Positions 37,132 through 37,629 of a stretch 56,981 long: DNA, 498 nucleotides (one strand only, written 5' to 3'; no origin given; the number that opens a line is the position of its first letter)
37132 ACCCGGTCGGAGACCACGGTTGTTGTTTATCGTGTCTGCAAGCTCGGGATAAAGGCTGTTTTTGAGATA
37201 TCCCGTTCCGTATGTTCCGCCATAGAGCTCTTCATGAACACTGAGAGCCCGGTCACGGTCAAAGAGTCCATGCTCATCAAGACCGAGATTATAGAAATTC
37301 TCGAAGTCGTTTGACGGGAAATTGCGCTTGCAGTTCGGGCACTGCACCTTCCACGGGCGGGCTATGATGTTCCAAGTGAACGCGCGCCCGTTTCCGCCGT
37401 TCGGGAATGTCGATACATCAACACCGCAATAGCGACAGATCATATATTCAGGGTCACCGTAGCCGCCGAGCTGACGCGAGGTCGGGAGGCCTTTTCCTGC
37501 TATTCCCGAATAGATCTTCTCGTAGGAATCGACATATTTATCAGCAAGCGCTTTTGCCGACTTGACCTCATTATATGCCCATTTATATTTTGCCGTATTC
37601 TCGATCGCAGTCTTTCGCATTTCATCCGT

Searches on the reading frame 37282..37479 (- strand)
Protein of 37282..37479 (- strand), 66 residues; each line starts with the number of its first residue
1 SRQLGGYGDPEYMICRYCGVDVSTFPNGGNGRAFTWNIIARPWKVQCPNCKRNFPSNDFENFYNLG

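Call 82: search_protein_families(library=pfam, proteins=[window:37282-37479:-], max_evalue=10)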
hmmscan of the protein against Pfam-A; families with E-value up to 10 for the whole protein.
window:37282-37479:- (66 aa): 12 families
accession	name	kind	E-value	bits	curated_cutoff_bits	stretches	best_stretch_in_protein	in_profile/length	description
PF14570.12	zf-RING_4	-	0.0029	17.8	27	1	34-54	27-47/48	RING/Ubox like zinc-binding domain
PF13248.11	Zn_ribbon_3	-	0.0042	17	27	2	44-52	2-10/26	zinc-ribbon domain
PF08209.17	Sgf11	-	0.0053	16.7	26.4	1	45-53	5-13/33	Sgf11 (transcriptional regulation protein)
PF12773.13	DZR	-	0.0068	17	27.3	1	10-57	10-37/45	Double zinc ribbon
PF13913.12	zf-C2HC_2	-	0.012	15.7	27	1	45-54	3-12/25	zinc-finger of a C2HC-type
PF10601.15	zf-LITAF-like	-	0.015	15.9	23.8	1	42-53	3-14/70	LITAF-like zinc ribbon domain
PF08271.17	Zn_Ribbon_TF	-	0.054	13.5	29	1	46-59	2-15/43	TFIIB zinc-binding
PF24460.1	DUF7575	-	0.062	13.1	28.5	1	45-53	4-12/28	Domain of unknown function (DUF7575)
PF13894.12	zf-C2H2_4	-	0.16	13.2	27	1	46-57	2-13/24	C2H2-type zinc finger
PF18439.7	zf_UBZ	-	0.29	11.3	25.6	1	45-59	3-17/32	Ubiquitin-Binding Zinc Finger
PF00096.32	zf-C2H2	-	0.47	11.5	25.2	1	46-57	2-13/23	Zinc finger, C2H2 type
PF01667.23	Ribosomal_S27e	-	0.58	10.3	24.5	0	12-32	26-45/55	Ribosomal protein S27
